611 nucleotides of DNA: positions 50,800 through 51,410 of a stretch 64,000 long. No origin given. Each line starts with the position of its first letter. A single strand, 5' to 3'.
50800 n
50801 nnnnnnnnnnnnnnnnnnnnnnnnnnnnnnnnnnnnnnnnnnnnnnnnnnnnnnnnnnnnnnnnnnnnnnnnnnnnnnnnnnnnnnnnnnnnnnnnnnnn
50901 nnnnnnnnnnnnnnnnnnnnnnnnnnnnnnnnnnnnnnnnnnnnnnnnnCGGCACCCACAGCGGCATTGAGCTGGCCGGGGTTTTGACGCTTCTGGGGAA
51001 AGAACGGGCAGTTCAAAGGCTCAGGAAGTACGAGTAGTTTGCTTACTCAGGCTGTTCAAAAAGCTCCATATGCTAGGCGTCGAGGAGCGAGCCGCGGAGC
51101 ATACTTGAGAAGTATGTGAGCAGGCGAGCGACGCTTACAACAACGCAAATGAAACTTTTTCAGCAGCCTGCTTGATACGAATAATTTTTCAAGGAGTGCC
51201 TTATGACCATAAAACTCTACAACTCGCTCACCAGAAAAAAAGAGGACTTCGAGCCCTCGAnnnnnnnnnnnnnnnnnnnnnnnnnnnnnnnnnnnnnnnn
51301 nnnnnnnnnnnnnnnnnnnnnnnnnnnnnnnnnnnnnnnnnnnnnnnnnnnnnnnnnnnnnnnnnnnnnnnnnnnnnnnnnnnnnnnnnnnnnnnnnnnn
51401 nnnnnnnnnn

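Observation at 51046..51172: Repeat family B: approximately 125-bp element with conserved nested stems but a covarying central hairpin (gltX–cysS spacer and glnA 3' region)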

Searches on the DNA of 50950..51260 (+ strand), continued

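Call 29: search_with_rna_model(model_id=R1, sources=[L082, L083, L084, L085, L086, L087, L088, L089, L090, L091, L092, L093, L094, L095, L096, L097, L098, L099, L100, L101, L102, L103, L104, L105, L106, L107, L108, L109, L110, L111, L112, L113, L114, L115, L116, L117, L118, L119, L120, L121, L122, L123, L124, L125, L126, L127, L128, L129, L130, L131, L132, L133, L134, L135, L136, L137, L138, L139, L140, L141], max_evalue=0.001)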
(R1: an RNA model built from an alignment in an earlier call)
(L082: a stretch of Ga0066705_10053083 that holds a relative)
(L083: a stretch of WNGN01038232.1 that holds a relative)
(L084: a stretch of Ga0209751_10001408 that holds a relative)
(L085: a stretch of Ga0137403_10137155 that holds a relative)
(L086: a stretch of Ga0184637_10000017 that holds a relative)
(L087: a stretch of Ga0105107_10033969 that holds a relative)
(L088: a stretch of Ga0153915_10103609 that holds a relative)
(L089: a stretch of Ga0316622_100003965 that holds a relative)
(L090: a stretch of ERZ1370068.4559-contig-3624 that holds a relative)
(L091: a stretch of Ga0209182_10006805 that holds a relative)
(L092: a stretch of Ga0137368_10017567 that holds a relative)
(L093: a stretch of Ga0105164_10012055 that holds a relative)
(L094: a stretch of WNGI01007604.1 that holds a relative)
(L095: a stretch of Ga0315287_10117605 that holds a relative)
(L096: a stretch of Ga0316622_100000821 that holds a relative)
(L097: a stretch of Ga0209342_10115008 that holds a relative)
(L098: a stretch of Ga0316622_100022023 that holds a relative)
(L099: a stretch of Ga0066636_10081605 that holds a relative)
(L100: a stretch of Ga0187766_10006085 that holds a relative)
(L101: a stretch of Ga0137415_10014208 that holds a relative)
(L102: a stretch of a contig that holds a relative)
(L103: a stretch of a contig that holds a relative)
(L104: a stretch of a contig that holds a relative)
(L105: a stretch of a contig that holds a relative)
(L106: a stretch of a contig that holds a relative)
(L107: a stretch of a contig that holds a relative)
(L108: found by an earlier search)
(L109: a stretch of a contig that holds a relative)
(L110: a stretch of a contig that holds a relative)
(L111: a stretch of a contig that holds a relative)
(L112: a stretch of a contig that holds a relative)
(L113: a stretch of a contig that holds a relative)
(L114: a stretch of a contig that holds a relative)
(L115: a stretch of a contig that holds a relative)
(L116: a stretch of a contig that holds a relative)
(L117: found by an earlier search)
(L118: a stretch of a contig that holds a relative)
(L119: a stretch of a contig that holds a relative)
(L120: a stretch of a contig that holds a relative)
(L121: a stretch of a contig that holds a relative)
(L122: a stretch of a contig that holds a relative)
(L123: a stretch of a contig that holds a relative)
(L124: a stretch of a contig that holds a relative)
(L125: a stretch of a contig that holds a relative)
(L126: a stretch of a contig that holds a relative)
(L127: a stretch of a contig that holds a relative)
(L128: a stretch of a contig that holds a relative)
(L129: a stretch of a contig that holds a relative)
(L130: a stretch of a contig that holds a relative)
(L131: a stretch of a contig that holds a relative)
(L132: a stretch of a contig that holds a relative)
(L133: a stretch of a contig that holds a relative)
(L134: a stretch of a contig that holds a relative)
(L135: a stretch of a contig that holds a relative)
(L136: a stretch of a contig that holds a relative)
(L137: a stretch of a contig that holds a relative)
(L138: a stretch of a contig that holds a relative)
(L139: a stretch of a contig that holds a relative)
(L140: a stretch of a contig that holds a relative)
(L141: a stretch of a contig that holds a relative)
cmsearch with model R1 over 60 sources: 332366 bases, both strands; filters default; matches with E-value up to 0.001: 121.
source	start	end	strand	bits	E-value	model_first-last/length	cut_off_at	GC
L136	6684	6811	-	142.3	4.9e-37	1-128/128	no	0.52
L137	4075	4202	-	136.4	2.3e-35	1-128/128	no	0.5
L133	1068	1195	+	120.6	6.8e-31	1-128/128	no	0.54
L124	59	187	+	112.7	1.1e-28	1-128/128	no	0.57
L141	3219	3347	+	110.8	3.8e-28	1-128/128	no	0.53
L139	1958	2085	-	102.5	8.5e-26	1-128/128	no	0.49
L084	492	629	-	98.5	1.1e-24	1-128/128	no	0.52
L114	246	374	+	91.5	1.1e-22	1-128/128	no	0.55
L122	2547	2673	+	90.1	2.6e-22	1-128/128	no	0.52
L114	108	235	+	87.8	1.2e-21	1-128/128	no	0.49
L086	66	194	-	85.2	6.4e-21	1-128/128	no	0.57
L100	6027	6157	+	84.9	7.8e-21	1-128/128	no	0.68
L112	409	539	+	84.2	1.2e-20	1-128/128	no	0.68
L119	2158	2287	-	83.9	1.4e-20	1-128/128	no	0.65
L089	2821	2951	+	82.9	2.9e-20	1-128/128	no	0.69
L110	667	797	+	82.8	3e-20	1-128/128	no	0.68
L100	850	980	+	82.6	3.5e-20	1-128/128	no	0.68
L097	1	123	-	82.4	3.9e-20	1-122/128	3'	0.57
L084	3509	3647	+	82.2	4.4e-20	1-128/128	no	0.53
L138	8059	8189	-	82.2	4.6e-20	1-128/128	no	0.69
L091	295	423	-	82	5.2e-20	1-128/128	no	0.66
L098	4304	4434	+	81.1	8.9e-20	1-128/128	no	0.66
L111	1240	1369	+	80.4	1.4e-19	1-128/128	no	0.68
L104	2760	2890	-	79.3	2.9e-19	1-128/128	no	0.66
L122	1333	1460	+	78.8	4.1e-19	1-128/128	no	0.5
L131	121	251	+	78.7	4.4e-19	1-128/128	no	0.65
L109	243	373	-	78.4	5.4e-19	1-128/128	no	0.68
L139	11097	11226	-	76.9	1.4e-18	1-128/128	no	0.54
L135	5715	5845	-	73.4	1.3e-17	1-128/128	no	0.66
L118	724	851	+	71.4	5.1e-17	1-128/128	no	0.7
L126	2283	2412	-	70.8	7.4e-17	1-128/128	no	0.67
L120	205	334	-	70.7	8.1e-17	1-128/128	no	0.65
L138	867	995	-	70.6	8.1e-17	1-128/128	no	0.7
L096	7288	7418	-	70.4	9.4e-17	1-128/128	no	0.65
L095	1088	1216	-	66.9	9e-16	1-128/128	no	0.6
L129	67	195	+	66.7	1e-15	1-128/128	no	0.57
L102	1125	1254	+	66.2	1.4e-15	1-128/128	no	0.65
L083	2943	3074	+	65.9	1.8e-15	1-128/128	no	0.55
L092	317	446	+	64.7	3.7e-15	1-128/128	no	0.65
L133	15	151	+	64.5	4.4e-15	1-128/128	no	0.52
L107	1179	1308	+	64.2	5.4e-15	1-128/128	no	0.7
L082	1137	1266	+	63.6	7.8e-15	1-128/128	no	0.64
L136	1121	1265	+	63.3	9.8e-15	1-128/128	no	0.57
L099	350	479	+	63.1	1.1e-14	1-128/128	no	0.54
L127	452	581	-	63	1.1e-14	1-128/128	no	0.65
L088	260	389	+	62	2.2e-14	1-128/128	no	0.65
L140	5436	5564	+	61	4.3e-14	1-128/128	no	0.67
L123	1591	1723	-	60.8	4.7e-14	1-128/128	no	0.59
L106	3342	3471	+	59.4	1.2e-13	1-128/128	no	0.67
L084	2639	2774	-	59.1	1.4e-13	1-128/128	no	0.51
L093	4610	4741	+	58.7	1.9e-13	1-128/128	no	0.55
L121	837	967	-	58.1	2.8e-13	1-128/128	no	0.54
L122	2448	2546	+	56.5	7.7e-13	16-116/128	no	0.45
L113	602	731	+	56.2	9.6e-13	1-128/128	no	0.68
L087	749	878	+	56.2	9.9e-13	1-128/128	no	0.62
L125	1782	1912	+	55.4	1.6e-12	1-128/128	no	0.68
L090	3193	3321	+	55.3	1.7e-12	1-128/128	no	0.65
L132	1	127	-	55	2.1e-12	1-125/128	3'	0.68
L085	900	1028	-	55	2.1e-12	1-128/128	no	0.72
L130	109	238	-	54.9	2.3e-12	1-128/128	no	0.64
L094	372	499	+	54.2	3.5e-12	1-128/128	no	0.53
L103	3055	3183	+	52.6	9.7e-12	1-128/128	no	0.49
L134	6311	6442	+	50.2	4.6e-11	1-128/128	no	0.69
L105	199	328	+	50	5.3e-11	1-128/128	no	0.66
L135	5712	5842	+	46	7.3e-10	1-128/128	no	0.65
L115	1260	1392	-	45.9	7.9e-10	1-128/128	no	0.67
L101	1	122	-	45.7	8.6e-10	1-120/128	3'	0.62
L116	1556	1685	+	45.7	8.8e-10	1-128/128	no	0.59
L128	5258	5388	-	42.9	5.5e-09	1-128/128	no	0.6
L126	2280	2409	+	42.3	7.7e-09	1-128/128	no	0.67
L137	4072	4199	+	41.3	1.5e-08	1-128/128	no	0.5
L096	7285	7415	+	39.9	3.7e-08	1-128/128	no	0.63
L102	1128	1257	-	39.4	5.1e-08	1-128/128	no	0.65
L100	853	983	-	38.5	9.5e-08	1-128/128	no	0.67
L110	670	800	-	38.2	1.1e-07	1-128/128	no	0.66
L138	8056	8186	+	37.7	1.6e-07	1-128/128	no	0.67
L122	1205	1299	+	37.5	1.8e-07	16-116/128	no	0.51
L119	2155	2284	+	37.4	2e-07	1-128/128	no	0.65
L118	727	854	-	37.2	2.3e-07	1-128/128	no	0.7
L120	202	331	+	36.7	3e-07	1-128/128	no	0.65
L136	6681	6808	+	36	4.7e-07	1-128/128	no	0.52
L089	2824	2954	-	35.9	5e-07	1-128/128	no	0.67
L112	412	542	-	35.9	5.1e-07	1-128/128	no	0.66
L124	4399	4526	+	35.7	5.8e-07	1-128/128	no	0.55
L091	292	420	+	35.7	5.8e-07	1-128/128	no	0.67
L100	218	378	+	35.5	6.4e-07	1-128/128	no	0.69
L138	864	992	+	35.1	8.6e-07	1-128/128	no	0.68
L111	1243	1372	-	35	9.2e-07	1-128/128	no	0.67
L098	4307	4437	-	34.9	9.6e-07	1-128/128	no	0.63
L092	320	449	-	34.9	9.9e-07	1-128/128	no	0.64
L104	2757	2887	+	34.2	1.5e-06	1-128/128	no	0.66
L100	6030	6160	-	34.2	1.6e-06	1-128/128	no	0.67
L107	1182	1311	-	33.9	1.8e-06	1-128/128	no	0.69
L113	605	734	-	33.9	1.9e-06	1-128/128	no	0.66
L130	106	235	+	33.4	2.6e-06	1-128/128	no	0.63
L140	5439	5567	-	33.1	3.1e-06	1-128/128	no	0.66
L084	489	626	+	33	3.2e-06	1-128/128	no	0.53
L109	240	370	+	33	3.3e-06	1-128/128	no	0.66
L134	6314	6445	-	32.6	4.3e-06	1-128/128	no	0.67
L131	124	254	-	32.4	4.8e-06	1-128/128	no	0.64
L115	1257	1389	+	32.4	4.9e-06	1-128/128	no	0.65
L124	62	190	-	31.4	9.2e-06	1-128/128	no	0.57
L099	353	482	-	30.2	2e-05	1-128/128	no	0.53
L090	3196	3324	-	29.6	3e-05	1-128/128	no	0.66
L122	2550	2676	-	29.4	3.4e-05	1-128/128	no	0.51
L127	449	578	+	29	4.5e-05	1-128/128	no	0.65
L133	1071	1198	-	28.5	6.3e-05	1-128/128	no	0.55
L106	3345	3474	-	28.3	7.1e-05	1-128/128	no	0.66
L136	1124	1268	-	27.8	9.9e-05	1-128/128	no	0.57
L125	1785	1915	-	27.3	0.00013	1-128/128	no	0.68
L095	1085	1213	+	27.2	0.00015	1-128/128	no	0.59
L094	375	502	-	26.7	0.0002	1-128/128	no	0.54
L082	1140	1269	-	26.6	0.00021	1-128/128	no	0.64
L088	263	392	-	26.6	0.00022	1-128/128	no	0.65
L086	63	191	+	26.3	0.00026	1-128/128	no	0.57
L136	12189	12227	-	26.1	0.00029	90-128/128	5'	0.49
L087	2408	2499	+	25.6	0.0004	1-128/128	no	0.61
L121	834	964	+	25.4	0.00046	1-128/128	no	0.55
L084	3512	3650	-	25.1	0.00057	1-128/128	no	0.53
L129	70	198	-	25.1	0.00058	1-128/128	no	0.57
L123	1588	1720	+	24.6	0.00079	1-128/128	no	0.6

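Call 30: search_with_rna_model(model_id=R1, sources=[window, L003, L005, L007, L008, L010, L013, L014, L015, L018, L021, L022, L023, L024, L025, L026, L027, L028, L029, L030, L031, L032, L033, L034, L036, L037, L038, L039, L040, L041, L042, L043, L044, L045, L046, L047, L048, L049, L050, L051, L052, L053, L055, L056, L058, L059, L060, L061, L062, L063, L064, L065, L066, L067, L068, L070, L071, L072, L073, L074, L076, L077, L078, L079, L080, L082, L083, L084, L085, L086, L087, L088, L089, L090, L091, L092, L093, L094, L095, L096, L098, L099, L100, L102, L103, L104, L105, L106, L107, L109, L110, L111, L112, L113, L114, L118, L119, L120, L121, L122], max_evalue=1e-10, make_alignment=true)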
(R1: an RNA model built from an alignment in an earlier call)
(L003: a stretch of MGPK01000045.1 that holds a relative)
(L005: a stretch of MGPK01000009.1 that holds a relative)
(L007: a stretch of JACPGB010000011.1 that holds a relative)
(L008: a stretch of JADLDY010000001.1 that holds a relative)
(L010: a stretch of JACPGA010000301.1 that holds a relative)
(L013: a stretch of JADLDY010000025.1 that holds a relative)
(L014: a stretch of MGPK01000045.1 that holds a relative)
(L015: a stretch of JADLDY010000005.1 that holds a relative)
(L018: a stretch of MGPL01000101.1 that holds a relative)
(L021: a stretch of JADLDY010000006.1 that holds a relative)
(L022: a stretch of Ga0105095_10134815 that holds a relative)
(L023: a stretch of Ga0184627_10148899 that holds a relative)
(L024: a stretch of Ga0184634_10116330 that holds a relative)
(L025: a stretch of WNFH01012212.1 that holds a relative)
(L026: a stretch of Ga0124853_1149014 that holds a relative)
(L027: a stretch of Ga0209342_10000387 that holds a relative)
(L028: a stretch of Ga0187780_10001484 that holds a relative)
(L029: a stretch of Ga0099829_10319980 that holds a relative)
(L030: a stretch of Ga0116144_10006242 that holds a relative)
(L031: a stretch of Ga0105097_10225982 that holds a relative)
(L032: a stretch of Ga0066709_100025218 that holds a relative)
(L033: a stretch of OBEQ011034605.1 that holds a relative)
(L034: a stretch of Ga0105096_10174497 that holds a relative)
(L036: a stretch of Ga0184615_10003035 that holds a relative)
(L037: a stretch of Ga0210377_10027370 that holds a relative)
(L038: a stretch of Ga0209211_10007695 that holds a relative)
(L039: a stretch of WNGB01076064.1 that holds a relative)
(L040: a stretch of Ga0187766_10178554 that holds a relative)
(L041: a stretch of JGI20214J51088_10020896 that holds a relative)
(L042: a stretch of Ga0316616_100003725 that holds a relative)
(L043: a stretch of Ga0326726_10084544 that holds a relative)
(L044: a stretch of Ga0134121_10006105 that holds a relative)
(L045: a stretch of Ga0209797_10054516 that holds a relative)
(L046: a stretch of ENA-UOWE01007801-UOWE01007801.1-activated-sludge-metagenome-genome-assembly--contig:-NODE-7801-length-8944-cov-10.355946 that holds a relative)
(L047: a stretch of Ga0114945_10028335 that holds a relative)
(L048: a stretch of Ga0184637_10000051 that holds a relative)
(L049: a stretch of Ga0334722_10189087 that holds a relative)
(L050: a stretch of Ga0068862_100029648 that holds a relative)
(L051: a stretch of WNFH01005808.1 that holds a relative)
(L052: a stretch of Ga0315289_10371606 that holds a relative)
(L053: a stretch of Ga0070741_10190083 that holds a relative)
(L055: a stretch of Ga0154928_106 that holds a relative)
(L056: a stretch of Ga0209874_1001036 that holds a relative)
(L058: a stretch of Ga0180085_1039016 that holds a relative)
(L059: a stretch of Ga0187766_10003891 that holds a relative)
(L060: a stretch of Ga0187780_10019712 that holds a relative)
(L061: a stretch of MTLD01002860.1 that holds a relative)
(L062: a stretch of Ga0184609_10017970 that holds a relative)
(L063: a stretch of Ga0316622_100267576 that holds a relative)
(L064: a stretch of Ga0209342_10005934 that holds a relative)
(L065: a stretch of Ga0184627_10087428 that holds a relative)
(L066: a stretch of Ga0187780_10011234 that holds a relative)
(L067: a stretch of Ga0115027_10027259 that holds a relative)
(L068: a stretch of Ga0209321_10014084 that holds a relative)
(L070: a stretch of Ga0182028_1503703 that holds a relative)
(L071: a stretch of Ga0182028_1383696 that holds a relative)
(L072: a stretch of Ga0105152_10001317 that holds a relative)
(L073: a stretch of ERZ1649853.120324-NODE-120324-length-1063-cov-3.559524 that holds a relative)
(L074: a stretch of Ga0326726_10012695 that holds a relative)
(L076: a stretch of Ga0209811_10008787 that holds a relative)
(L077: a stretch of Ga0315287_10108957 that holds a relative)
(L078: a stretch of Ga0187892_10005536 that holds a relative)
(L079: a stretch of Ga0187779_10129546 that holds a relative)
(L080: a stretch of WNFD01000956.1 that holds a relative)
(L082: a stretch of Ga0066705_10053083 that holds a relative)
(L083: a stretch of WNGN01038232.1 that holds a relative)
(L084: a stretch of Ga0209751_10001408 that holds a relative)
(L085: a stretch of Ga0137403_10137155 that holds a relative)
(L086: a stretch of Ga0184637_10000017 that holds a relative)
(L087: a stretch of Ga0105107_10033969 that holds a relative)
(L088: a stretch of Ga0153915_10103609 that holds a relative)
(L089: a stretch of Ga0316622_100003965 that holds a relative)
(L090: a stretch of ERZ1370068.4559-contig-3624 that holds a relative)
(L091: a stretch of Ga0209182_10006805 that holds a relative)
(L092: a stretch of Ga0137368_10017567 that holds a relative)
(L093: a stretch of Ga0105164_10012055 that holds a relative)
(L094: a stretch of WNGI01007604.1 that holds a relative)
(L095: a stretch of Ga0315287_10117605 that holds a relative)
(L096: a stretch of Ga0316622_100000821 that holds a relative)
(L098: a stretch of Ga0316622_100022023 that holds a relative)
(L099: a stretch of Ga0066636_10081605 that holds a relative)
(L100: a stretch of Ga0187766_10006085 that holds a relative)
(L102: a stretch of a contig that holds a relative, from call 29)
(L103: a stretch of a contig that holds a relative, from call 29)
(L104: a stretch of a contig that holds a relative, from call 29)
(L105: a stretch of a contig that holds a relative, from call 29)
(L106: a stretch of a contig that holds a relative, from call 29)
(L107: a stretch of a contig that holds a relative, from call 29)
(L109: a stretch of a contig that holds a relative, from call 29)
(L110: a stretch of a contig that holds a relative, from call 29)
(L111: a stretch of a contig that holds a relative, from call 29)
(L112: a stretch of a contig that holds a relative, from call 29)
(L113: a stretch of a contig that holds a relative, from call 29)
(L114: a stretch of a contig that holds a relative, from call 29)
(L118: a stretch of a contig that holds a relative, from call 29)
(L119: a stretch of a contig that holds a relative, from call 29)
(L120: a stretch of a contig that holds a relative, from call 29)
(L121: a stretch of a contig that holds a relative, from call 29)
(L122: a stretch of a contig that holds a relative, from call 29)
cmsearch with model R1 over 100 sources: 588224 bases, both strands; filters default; matches with E-value up to 1e-10: 109.
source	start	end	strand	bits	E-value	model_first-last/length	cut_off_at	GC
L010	4223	4349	-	149.4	8.7e-39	1-128/128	no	0.54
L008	3485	3612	-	149.1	1.1e-38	1-128/128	no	0.52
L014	6840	6966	+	139.9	4.1e-36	1-128/128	no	0.54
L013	7199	7326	-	138.4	1.1e-35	1-128/128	no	0.55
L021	2073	2199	-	135.8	5.9e-35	1-128/128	no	0.53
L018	1633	1762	-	134.5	1.4e-34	1-128/128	no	0.55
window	62997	63128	+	133.9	2.1e-34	1-128/128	no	0.55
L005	6083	6210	-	133.3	3.2e-34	1-128/128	no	0.56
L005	283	410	+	132.6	4.7e-34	1-128/128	no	0.52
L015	4098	4225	+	129.4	4e-33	1-128/128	no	0.5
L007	1486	1607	+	127.8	1.1e-32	1-128/128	no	0.55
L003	5811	5938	+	120.6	1.2e-30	1-128/128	no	0.55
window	51044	51171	+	116.8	1.4e-29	1-128/128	no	0.52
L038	12020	12149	-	102.4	1.6e-25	1-128/128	no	0.51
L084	492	629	-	98.5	2e-24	1-128/128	no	0.52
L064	6914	7042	+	98.1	2.7e-24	1-128/128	no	0.58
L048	1683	1811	-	95.1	1.8e-23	1-128/128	no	0.59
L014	3582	3709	+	93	7.1e-23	1-128/128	no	0.54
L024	893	1021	+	91.9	1.5e-22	1-128/128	no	0.57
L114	246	374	+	91.5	1.9e-22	1-128/128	no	0.55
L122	2547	2673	+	90.1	4.6e-22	1-128/128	no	0.52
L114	108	235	+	87.8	2.1e-21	1-128/128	no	0.49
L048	262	389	-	85.4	9.9e-21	1-128/128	no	0.62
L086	66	194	-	85.2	1.1e-20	1-128/128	no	0.57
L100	6027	6157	+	84.9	1.4e-20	1-128/128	no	0.68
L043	2663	2793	-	84.7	1.6e-20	1-128/128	no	0.66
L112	409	539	+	84.2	2.1e-20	1-128/128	no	0.68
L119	2158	2287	-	83.9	2.6e-20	1-128/128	no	0.65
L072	8057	8185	-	83.8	2.9e-20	1-128/128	no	0.65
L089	2821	2951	+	82.9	5.2e-20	1-128/128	no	0.69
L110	667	797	+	82.8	5.4e-20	1-128/128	no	0.68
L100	850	980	+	82.6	6.1e-20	1-128/128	no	0.68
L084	3509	3647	+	82.2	7.9e-20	1-128/128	no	0.53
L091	295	423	-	82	9.2e-20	1-128/128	no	0.66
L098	4304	4434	+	81.1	1.6e-19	1-128/128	no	0.66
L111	1240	1369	+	80.4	2.5e-19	1-128/128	no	0.68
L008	4908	5029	-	79.5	4.6e-19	1-128/128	no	0.57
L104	2760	2890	-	79.3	5.2e-19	1-128/128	no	0.66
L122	1333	1460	+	78.8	7.3e-19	1-128/128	no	0.5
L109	243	373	-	78.4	9.5e-19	1-128/128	no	0.68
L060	1132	1262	-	77.9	1.3e-18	1-128/128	no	0.7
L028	4150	4280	+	77.4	1.8e-18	1-128/128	no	0.68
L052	38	167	-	77.2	2e-18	1-128/128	no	0.66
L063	1510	1640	+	76.4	3.4e-18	1-128/128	no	0.67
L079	263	392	+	74.2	1.4e-17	1-128/128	no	0.52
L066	2645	2775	+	73.2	2.8e-17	1-128/128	no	0.7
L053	1538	1666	+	72.4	4.5e-17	1-128/128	no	0.59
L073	914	1045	+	72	5.9e-17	1-128/128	no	0.65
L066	6361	6491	+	71.5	8.1e-17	1-128/128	no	0.69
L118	724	851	+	71.4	9e-17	1-128/128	no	0.7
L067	2435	2562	+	70.9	1.2e-16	1-128/128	no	0.66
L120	205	334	-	70.7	1.4e-16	1-128/128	no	0.65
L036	2473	2598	-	70.6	1.5e-16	1-128/128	no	0.61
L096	7288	7418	-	70.4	1.7e-16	1-128/128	no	0.65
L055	6510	6635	-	70.3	1.8e-16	1-128/128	no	0.6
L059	2351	2480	-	68.9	4.4e-16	1-128/128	no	0.68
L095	1088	1216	-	66.9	1.6e-15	1-128/128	no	0.6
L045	1458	1588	+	66.3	2.5e-15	1-128/128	no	0.68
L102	1125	1254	+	66.2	2.5e-15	1-128/128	no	0.65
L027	1977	2106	+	65.9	3.2e-15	1-128/128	no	0.51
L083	2943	3074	+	65.9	3.2e-15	1-128/128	no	0.55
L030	3872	4001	+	65.6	3.9e-15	1-128/128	no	0.52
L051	5062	5191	-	65.6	3.9e-15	1-128/128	no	0.68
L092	317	446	+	64.7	6.6e-15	1-128/128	no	0.65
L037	1083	1210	-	64.5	7.7e-15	1-128/128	no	0.59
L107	1179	1308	+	64.2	9.6e-15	1-128/128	no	0.7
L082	1137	1266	+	63.6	1.4e-14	1-128/128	no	0.64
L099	350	479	+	63.1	1.9e-14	1-128/128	no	0.54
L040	348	477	+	62.9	2.1e-14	1-128/128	no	0.69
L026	231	361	+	62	3.8e-14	1-128/128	no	0.61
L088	260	389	+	62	4e-14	1-128/128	no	0.65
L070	1940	2067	+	61.7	4.6e-14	1-128/128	no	0.66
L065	120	249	+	60.8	8.7e-14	1-128/128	no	0.65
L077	135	263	-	60.7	9.1e-14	1-128/128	no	0.65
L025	2138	2267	+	60.3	1.2e-13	1-128/128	no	0.65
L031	409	536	+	60.2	1.3e-13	1-128/128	no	0.66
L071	2133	2261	+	59.9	1.6e-13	1-128/128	no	0.64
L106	3342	3471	+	59.4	2.2e-13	1-128/128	no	0.67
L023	1099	1228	-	59.1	2.5e-13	1-128/128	no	0.68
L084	2639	2774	-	59.1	2.6e-13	1-128/128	no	0.51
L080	492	621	-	59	2.8e-13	1-128/128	no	0.65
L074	5612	5741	-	58.9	2.9e-13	1-128/128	no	0.67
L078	9611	9741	+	58.9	3e-13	1-128/128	no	0.66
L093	4610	4741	+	58.7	3.3e-13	1-128/128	no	0.55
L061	2324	2451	+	58.5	3.9e-13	1-128/128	no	0.59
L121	837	967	-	58.1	5e-13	1-128/128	no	0.54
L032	5681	5810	-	58.1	5.1e-13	1-128/128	no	0.65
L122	2448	2546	+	56.5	1.4e-12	16-116/128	no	0.45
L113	602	731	+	56.2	1.7e-12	1-128/128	no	0.68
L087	749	878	+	56.2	1.8e-12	1-128/128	no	0.62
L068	123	253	-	55.6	2.4e-12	1-128/128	no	0.57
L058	122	251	-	55.5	2.6e-12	1-128/128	no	0.69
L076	3108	3239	-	55.5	2.7e-12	1-128/128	no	0.67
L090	3193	3321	+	55.3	3e-12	1-128/128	no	0.65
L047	1667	1794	+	55.2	3.3e-12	1-128/128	no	0.53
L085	900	1028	-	55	3.8e-12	1-128/128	no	0.72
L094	372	499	+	54.2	6.2e-12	1-128/128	no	0.53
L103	3055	3183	+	52.6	1.7e-11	1-128/128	no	0.49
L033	534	663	+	52.2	2.2e-11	1-128/128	no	0.62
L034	851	978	+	52.1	2.5e-11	1-128/128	no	0.69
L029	776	905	+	52.1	2.5e-11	1-128/128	no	0.67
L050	2825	2954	-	51.8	2.9e-11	1-128/128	no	0.65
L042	444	573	-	51.8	2.9e-11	1-128/128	no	0.63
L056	4270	4401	-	51.5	3.7e-11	1-128/128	no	0.6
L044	3601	3728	+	51.5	3.7e-11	1-128/128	no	0.66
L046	2783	2912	+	50.4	7.4e-11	1-128/128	no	0.57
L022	547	679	-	50.1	9e-11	1-128/128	no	0.67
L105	199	328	+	50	9.3e-11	1-128/128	no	0.66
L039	74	203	+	50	9.4e-11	1-128/128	no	0.66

Alignment A5: 109 matches aligned to the model, 274 columns, each read 5' to 3' on its own strand. Consensus structure (alignment columns), stored with it:
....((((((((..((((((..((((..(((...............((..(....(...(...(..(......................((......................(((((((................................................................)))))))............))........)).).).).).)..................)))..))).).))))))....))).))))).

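Call 49: search_with_rna_model(model_id=R1, sources=[L142, L143, L144, L145, L146, L002], max_evalue=1)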
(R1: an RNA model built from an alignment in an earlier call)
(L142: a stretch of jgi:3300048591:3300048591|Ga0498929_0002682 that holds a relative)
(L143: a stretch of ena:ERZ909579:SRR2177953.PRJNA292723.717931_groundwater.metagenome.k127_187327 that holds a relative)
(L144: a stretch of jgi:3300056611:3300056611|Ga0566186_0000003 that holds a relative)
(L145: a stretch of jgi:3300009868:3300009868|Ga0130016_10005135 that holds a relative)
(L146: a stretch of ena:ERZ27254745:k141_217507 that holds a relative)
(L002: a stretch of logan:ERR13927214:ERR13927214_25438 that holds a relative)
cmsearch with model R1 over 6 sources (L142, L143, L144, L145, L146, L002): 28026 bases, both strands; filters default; matches with E-value up to 1: 6.
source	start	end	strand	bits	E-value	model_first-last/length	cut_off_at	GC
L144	1843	1970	+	109.4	8.2e-29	1-128/128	no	0.54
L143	339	467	+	104.2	2.4e-27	1-128/128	no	0.52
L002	1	69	+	37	2.1e-08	60-128/128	5'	0.48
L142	1804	1859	+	24.5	6.9e-05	1-128/128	no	0.48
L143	342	470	-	21.3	0.00056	1-128/128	no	0.52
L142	1807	1861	-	17.2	0.0082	1-128/128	no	0.51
